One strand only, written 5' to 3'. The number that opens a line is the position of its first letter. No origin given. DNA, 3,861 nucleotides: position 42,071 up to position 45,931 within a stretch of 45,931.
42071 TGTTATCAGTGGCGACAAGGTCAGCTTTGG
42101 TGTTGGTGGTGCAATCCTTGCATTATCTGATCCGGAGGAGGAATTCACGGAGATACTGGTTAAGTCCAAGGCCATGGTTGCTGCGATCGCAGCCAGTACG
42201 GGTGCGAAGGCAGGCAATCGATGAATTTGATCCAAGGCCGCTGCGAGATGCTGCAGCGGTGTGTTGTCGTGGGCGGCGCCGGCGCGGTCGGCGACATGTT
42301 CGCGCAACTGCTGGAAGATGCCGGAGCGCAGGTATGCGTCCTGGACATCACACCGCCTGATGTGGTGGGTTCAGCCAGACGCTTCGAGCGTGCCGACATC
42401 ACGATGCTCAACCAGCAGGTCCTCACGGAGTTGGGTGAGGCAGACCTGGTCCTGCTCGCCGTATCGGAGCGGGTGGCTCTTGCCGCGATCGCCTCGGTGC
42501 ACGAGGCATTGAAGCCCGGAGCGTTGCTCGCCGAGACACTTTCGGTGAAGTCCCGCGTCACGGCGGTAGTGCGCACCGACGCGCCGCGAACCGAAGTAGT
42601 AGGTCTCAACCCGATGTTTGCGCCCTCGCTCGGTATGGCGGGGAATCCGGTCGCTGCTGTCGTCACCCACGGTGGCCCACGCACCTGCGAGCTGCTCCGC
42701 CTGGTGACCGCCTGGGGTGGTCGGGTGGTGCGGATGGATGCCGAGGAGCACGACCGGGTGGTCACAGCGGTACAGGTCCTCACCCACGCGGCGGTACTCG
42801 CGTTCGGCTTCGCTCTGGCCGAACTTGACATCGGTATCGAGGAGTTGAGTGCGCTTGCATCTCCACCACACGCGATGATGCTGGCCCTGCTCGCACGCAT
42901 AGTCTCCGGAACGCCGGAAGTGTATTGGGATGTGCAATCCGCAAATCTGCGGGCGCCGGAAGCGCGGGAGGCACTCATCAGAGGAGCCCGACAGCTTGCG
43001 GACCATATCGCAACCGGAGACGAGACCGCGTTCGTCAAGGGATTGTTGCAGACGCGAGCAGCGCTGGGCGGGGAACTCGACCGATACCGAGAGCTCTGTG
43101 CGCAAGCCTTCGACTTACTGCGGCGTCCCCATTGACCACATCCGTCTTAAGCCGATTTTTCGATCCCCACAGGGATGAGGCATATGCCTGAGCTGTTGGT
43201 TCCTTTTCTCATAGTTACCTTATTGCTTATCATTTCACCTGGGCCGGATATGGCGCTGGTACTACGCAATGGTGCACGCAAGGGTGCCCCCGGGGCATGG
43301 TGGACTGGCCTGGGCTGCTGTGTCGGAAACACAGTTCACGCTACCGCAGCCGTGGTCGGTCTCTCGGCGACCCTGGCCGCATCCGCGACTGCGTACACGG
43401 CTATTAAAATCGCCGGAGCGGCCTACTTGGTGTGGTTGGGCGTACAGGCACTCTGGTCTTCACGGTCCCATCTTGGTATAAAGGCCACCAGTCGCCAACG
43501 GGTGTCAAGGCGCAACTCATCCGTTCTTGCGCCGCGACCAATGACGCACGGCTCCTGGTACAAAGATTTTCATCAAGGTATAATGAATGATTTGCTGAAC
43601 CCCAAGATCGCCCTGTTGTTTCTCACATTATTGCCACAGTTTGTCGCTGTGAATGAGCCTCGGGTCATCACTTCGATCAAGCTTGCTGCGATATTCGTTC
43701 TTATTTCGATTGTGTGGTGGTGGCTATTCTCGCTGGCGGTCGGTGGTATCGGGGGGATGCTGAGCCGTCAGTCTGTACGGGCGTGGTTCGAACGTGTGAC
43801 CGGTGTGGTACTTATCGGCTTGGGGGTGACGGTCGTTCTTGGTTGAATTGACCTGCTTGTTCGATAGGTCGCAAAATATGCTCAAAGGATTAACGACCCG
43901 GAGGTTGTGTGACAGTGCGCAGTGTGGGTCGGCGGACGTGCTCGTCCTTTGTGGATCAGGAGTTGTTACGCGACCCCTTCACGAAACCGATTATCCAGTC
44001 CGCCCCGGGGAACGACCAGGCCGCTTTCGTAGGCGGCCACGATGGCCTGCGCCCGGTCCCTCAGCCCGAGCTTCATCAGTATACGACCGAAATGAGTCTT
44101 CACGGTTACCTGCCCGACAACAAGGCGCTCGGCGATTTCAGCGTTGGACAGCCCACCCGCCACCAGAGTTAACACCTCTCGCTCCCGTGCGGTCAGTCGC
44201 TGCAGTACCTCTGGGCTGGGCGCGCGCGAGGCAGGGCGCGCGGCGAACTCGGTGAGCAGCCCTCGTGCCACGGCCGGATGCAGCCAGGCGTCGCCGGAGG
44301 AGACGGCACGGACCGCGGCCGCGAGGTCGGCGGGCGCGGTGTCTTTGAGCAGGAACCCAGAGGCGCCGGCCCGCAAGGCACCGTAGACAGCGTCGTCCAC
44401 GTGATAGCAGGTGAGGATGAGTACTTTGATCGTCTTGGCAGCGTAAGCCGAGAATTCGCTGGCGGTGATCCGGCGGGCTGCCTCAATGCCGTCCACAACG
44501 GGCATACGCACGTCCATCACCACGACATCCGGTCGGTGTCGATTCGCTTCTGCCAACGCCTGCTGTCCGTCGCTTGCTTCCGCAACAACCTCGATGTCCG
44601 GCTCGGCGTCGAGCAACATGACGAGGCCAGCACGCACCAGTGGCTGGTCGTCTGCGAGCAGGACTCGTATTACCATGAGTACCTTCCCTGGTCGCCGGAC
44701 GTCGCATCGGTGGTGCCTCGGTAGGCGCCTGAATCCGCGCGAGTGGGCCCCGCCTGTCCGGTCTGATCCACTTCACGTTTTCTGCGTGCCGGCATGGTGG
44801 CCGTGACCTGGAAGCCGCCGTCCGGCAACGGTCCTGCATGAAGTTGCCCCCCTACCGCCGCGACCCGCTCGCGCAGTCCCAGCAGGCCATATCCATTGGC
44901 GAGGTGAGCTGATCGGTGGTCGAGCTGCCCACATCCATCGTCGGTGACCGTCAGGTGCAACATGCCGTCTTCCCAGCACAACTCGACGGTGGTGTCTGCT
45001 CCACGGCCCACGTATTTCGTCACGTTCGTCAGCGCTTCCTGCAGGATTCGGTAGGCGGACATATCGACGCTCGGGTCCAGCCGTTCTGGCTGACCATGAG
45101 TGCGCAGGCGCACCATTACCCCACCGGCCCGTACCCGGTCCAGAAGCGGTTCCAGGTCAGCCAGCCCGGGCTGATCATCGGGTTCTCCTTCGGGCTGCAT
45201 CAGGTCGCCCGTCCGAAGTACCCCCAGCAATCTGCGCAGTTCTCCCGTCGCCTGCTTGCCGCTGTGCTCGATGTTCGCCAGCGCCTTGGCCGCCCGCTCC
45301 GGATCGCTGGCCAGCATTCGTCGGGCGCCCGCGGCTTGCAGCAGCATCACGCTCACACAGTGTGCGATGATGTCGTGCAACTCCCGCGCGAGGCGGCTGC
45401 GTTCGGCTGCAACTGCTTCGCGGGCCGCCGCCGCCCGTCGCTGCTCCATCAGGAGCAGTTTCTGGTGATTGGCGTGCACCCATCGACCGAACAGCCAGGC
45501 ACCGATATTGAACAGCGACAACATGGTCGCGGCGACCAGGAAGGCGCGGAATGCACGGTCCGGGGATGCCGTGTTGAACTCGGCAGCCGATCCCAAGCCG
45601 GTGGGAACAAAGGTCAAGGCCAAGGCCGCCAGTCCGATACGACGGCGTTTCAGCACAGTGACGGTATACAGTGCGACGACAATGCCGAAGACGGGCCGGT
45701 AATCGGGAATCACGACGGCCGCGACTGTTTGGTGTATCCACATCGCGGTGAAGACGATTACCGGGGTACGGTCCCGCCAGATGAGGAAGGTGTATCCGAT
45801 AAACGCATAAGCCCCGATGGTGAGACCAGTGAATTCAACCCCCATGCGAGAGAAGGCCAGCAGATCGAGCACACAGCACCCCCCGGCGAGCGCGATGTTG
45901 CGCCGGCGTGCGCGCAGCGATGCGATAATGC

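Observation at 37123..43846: Stand-alone p-aminophenylalanine/arylamine N-oxygenase cassette with its own DAHP synthase and a LysE exporter but no NRPS or PKS: candidate pathway for a secreted p-amino/p-nitro aromatic amino acid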

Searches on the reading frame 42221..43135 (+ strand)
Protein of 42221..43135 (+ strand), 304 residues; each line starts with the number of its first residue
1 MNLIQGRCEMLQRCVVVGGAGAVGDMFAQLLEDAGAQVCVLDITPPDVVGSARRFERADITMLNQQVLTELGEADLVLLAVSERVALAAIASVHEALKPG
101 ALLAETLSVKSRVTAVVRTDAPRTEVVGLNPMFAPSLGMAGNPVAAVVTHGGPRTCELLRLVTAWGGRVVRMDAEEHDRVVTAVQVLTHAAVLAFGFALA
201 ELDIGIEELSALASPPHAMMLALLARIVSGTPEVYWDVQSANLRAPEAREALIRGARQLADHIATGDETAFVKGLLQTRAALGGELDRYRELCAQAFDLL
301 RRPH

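Call 3: search_protein_families(library=pfam, proteins=[window:42221-43135:+])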
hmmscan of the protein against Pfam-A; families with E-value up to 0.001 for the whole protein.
window:42221-43135:+ (304 aa): 3 families
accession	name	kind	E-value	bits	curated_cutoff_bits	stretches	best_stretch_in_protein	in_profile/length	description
PF20463.3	PDH_C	-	7.1e-12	46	22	1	173-275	1-100/102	Prephenate dehydrogenase, dimerization domain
PF02153.23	PDH_N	-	7.3e-07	29.3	26.5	1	57-135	29-107/154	Prephenate dehydrogenase, nucleotide-binding domain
PF02558.23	ApbA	-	0.00024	21.2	22.2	1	16-115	2-111/150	Ketopantoate reductase PanE/ApbA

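Call 4: search_protein_families(library=ncbifam, proteins=[window:42221-43135:+])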
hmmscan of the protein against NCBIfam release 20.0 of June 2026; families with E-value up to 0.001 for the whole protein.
window:42221-43135:+ (304 aa): 17 families
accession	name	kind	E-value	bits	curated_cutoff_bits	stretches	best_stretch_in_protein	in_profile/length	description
NF006409.0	PRK08655.1-3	equivalog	4.8e-33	114.9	310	1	14-276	3-261/290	prephenate dehydrogenase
NF008400.0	PRK11199.1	equivalog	3.7e-32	111.7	273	1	8-280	95-348/374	bifunctional chorismate mutase/prephenate dehydrogenase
NF006411.0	PRK08655.1-5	equivalog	1.9e-29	102.8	464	1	13-276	4-265/443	prephenate dehydrogenase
NF006408.0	PRK08655.1-2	equivalog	7.1e-28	97.5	422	1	15-279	10-272/441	prephenate dehydrogenase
NF006410.0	PRK08655.1-4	equivalog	1.7e-25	89.8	498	1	15-288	8-282/446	prephenate dehydrogenase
NF006407.0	PRK08655.1-1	equivalog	2.2e-23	82.8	834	1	16-289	5-278/439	prephenate dehydrogenase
NF006457.0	PRK08818.1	equivalog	4.5e-15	55.6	411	1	16-272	9-256/373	prephenate dehydrogenase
NF005694.0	PRK07502.1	equivalog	1.1e-06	28.1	409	1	16-190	10-195/310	prephenate/arogenate dehydrogenase family protein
NF006307.0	PRK08507.1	equivalog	1.1e-05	24.8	295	1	18-198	6-192/275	prephenate dehydrogenase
NF011381.1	PRK14806.1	equivalog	4.8e-05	21.8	902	0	13-273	4-272/733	bifunctional prephenate dehydrogenase/3-phosphoshikimate 1-carboxyvinyltransferase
NF005091.0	PRK06522.2-2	equivalog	5.9e-05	22.4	252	1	15-103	4-100/302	2-dehydropantoate 2-reductase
NF005108.0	PRK06545.1-6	equivalog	0.00012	21.3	327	0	11-195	9-200/321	prephenate dehydrogenase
NF005893.0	PRK07856.1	equivalog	0.00027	20.3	255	1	14-63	12-61/255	SDR family oxidoreductase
NF005110.0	PRK06545.2-2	equivalog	0.00042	19.6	385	0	153-191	212-257/423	prephenate dehydrogenase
NF005650.0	PRK07417.1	equivalog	0.0005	19.4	290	0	19-185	8-179/281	prephenate/arogenate dehydrogenase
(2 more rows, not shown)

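Call 31: find_related_loci(query=window:42221-43135:+, collection=metagenome_contigs, flank=10000)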
Query window:42221-43135:+ (304 aa) in metagenome_contigs; peptide patterns used: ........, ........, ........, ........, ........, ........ (x = any residue, [..] = any of these).
220 stretches matched a pattern; 88 encode a relative of the query (tblastn E <= 1e-3); the best 80 are kept; 80 distinct loci.
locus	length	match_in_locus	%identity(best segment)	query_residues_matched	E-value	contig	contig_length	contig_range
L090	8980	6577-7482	79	1-302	2e-149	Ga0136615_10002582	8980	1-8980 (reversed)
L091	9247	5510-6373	56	12-300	2e-91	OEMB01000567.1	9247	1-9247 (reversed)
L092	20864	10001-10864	56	12-300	2e-91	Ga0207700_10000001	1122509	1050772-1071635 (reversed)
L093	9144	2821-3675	54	12-301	4e-86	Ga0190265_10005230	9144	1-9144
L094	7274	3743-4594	53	13-300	2e-81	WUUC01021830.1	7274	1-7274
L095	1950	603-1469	51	7-300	2e-84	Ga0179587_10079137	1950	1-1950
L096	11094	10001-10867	55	13-301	3e-78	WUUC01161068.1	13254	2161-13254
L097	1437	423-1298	51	11-300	2e-83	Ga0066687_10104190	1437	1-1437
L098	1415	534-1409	51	11-300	1e-81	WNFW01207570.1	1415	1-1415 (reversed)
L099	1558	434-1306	54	12-303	5e-81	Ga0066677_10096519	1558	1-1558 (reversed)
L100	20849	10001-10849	53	12-297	7e-76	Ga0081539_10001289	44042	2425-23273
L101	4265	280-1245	53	5-300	5e-76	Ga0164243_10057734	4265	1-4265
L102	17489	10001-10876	54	6-297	2e-75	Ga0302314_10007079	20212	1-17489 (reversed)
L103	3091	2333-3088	58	12-263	2e-75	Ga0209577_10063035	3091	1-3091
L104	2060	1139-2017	43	9-300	2e-75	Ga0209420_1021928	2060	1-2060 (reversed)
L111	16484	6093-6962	48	11-297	5e-71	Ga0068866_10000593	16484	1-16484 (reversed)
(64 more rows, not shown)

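Call 34: search_protein_families(library=pfam, proteins=[L092:6206-7618:+, L092:4784-6046:-, L102:5128-6594:+, L102:10912-12159:+, L102:12191-13474:+, L102:13484-16039:+, L111:2215-3618:+, L111:7001-8275:+, L111:8321-10015:+, L111:10012-11877:+], max_evalue=0.00001)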
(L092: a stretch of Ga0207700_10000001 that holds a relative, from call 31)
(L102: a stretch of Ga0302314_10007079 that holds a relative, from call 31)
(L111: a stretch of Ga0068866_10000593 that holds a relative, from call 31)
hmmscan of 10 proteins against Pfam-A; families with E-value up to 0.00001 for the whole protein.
L092:6206-7618:+ (470 aa): 1 family
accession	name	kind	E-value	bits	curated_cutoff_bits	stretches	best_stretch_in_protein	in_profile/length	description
PF00501.34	AMP-binding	-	8.5e-09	35.1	29.9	1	124-318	170-374/384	AMP-binding enzyme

L092:4784-6046:- (420 aa): 1 family
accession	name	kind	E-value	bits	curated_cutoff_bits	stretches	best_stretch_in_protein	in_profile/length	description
PF07690.21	MFS_1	-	2.2e-15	56.9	33.4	2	33-232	10-213/347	Major Facilitator Superfamily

L102:5128-6594:+ (488 aa): 1 family
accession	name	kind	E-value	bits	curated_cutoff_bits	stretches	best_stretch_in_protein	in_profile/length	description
PF01266.30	DAO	-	1e-42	147.4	27.9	1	13-381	1-353/353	FAD dependent oxidoreductase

L102:10912-12159:+ (415 aa): 1 family
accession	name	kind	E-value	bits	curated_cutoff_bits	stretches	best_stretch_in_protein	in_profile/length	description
PF00155.27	Aminotran_1_2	-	5.7e-20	72.2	19.7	1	62-410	10-361/361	Aminotransferase class I and II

L102:12191-13474:+ (427 aa): 1 family
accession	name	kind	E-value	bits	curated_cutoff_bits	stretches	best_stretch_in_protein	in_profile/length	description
PF07690.21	MFS_1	-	6.8e-27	94.7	33.4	2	22-320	1-305/347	Major Facilitator Superfamily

L102:13484-16039:+ (851 aa): 7 families
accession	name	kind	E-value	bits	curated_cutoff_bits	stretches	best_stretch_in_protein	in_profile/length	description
PF13535.11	ATP-grasp_4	-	1.3e-36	126.1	27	2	142-289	2-154/160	ATP-grasp domain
PF18603.7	LAL_C2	-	2.5e-27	95.4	29.4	2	333-408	2-78/78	L-amino acid ligase C-terminal domain 2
PF02655.19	ATP-grasp_3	-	5.3e-18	66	23.2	1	548-718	3-157/160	ATP-grasp domain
PF02786.22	CPSase_L_D2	-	5.5e-14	52.6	19.8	1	548-747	1-207/211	Carbamoyl-phosphate synthase L chain, ATP binding domain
PF18130.6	ATPgrasp_N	-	2.1e-13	51.1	27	1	19-95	2-79/81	ATP-grasp N-terminal domain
PF01071.24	GARS_A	-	5.2e-11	43.2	27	1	551-719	5-190/194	Phosphoribosylglycinamide synthetase, ATP-grasp (A) domain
PF07478.18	Dala_Dala_lig_C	-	1.8e-09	37.9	24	0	577-647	30-98/204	D-ala D-ala ligase C-terminus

L111:2215-3618:+ (467 aa): 1 family
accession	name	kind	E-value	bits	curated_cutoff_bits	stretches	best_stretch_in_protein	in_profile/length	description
PF00501.34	AMP-binding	-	5.6e-08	32.4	29.9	1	197-315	245-374/384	AMP-binding enzyme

L111:7001-8275:+ (424 aa): 1 family
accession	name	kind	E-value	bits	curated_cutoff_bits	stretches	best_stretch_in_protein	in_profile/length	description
PF00155.27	Aminotran_1_2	-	1e-15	58.3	19.7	1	183-420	116-361/361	Aminotransferase class I and II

L111:8321-10015:+ (564 aa): 1 family
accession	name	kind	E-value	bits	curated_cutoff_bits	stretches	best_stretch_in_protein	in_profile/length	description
PF00501.34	AMP-binding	-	1.6e-32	113.2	29.9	1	53-398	16-384/384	AMP-binding enzyme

L111:10012-11877:+ (621 aa): 1 family
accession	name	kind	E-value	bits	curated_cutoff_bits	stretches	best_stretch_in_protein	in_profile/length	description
PF07690.21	MFS_1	-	5.4e-24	85.2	33.4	2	21-317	2-307/347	Major Facilitator Superfamily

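Call 48: search_solved_structures(query=window:42221-43135:+, show_alignments=2, max_evalue=0.01)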
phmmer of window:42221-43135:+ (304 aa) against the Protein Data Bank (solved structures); distinct sequences matched with E-value up to 0.01: 6.
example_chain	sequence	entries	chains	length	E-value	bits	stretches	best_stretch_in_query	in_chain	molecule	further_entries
2pv7_A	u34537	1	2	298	1.8e-20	77.2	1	12-283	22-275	T-protein [Includes: Chorismate mutase (EC 5.4.99.5) (CM) and Prephenate dehydrogenase (EC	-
3tl3_A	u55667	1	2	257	0.0015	21.7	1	14-62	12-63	Short-chain type dehydrogenase/reductase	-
6ujk_A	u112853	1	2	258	0.0017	21.5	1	14-62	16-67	Uncharacterized oxidoreductase Rv1144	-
5t9e_A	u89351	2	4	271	0.0018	21.4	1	75-204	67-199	Prephenate dehydrogenase 1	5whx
5t9f_A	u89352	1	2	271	0.0018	21.4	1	75-204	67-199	Prephenate dehydrogenase 1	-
5t95_A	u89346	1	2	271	0.0019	21.3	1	75-204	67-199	Prephenate dehydrogenase 1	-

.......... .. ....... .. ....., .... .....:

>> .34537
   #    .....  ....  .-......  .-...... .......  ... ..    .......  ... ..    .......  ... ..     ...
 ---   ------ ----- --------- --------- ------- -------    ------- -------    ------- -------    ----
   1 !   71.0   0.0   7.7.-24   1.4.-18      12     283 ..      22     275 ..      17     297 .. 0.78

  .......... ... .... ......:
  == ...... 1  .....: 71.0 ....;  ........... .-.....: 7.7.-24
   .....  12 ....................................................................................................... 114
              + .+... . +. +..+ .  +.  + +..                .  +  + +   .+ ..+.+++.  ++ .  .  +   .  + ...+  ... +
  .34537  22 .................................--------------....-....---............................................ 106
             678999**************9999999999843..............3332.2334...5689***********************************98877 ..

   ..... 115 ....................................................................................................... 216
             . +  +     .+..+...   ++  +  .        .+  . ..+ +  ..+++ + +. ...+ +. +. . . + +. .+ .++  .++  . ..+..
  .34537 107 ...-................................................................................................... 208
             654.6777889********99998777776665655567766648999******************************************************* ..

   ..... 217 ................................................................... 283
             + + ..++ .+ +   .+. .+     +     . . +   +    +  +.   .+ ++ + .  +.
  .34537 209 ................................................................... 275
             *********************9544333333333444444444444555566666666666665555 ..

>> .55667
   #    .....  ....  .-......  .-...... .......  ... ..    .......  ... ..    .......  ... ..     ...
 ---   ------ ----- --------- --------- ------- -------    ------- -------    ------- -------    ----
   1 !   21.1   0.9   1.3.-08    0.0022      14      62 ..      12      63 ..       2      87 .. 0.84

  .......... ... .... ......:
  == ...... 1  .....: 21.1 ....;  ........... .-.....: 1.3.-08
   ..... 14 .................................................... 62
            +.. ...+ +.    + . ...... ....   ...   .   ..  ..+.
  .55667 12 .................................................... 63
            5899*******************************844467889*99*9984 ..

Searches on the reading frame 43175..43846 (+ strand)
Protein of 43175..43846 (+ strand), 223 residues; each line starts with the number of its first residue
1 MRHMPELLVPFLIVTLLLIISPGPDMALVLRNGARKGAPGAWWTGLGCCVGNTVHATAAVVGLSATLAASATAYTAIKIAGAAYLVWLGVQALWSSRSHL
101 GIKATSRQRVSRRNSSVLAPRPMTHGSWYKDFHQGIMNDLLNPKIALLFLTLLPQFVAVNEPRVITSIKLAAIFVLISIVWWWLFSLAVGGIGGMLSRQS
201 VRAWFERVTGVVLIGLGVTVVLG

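Call 3: search_protein_families(library=pfam, proteins=[window:43175-43846:+])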
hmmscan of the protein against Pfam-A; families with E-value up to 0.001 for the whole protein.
window:43175-43846:+ (223 aa): 1 family
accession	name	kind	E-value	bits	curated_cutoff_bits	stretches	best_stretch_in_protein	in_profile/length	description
PF01810.24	LysE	-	1.2e-31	110.2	25.6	1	17-221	2-190/193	LysE type translocator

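Call 4: search_protein_families(library=ncbifam, proteins=[window:43175-43846:+])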
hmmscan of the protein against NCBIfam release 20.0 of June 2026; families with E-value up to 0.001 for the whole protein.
window:43175-43846:+ (223 aa): 7 families
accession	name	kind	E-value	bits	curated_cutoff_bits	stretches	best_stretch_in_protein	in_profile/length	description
TIGR00949.1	2A76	subfamily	3.9e-34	118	183.95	1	21-219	1-184/185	homoserine/threonine efflux transporter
NF008201.0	PRK10958.1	equivalog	1.2e-22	80.5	165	1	10-218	12-205/212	leucine efflux protein LeuE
NF007812.0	PRK10520.1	equivalog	4.9e-18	65.5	209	1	8-218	6-198/206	homoserine/homoserine lactone efflux protein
NF007591.0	PRK10229.1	equivalog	5.6e-15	55.6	288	1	8-222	5-204/206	threonine export protein RhtC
TIGR00948.1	2a75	equivalog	5.7e-12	45.7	213.65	1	18-212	1-176/177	L-lysine exporter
NF006801.0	PRK09304.1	equivalog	0.00016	21.3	298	0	13-112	10-106/211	arginine exporter ArgO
NF007653.0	PRK10323.1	equivalog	0.00095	18.9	193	1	5-96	3-94/195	cysteine/O-acetylserine transporter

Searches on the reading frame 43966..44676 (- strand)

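Call 16: search_protein_families(library=pfam, proteins=[window:43966-44676:-])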
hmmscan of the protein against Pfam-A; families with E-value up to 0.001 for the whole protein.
window:43966-44676:- (236 aa): 4 families
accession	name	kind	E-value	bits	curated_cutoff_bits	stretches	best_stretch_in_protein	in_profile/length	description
PF00072.30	Response_reg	-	2.1e-25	89.5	30.2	1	5-123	1-111/111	Response regulator receiver domain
PF00196.25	GerE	-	4.5e-17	61.9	23.5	1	160-215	2-57/57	Bacterial regulatory proteins, luxR family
PF08281.18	Sigma70_r4_2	-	4.1e-09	36.4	25.7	1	156-203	6-54/54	Sigma-70, region 4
PF04545.22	Sigma70_r4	-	6.4e-06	26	24.1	1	157-203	1-48/50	Sigma-70, region 4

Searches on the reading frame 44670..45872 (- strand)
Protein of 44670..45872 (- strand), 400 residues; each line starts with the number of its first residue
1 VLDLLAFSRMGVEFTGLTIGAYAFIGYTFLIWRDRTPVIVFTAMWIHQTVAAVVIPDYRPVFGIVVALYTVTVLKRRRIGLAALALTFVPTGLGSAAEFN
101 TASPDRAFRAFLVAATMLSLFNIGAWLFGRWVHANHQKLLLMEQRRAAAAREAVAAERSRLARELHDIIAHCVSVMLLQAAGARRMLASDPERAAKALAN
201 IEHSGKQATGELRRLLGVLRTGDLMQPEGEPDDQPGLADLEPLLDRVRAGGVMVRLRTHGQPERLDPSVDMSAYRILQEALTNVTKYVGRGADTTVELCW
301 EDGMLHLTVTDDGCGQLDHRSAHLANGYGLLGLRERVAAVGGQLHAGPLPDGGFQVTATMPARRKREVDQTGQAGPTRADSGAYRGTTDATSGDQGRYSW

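Call 16: search_protein_families(library=pfam, proteins=[window:44670-45872:-])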
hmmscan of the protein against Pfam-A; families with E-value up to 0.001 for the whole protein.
window:44670-45872:- (400 aa): 3 families
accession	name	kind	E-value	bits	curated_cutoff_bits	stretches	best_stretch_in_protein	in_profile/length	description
PF07730.19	HisKA_3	-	3.6e-18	66.3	24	1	157-224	1-68/68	Histidine kinase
PF02518.31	HATPase_c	-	1.5e-09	38.7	26.4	1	273-363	6-110/111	Histidine kinase-, DNA gyrase B-, and HSP90-like ATPase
PF23539.1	DUF7134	-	2e-06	28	27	1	24-133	42-152/155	Domain of unknown function (DUF7134)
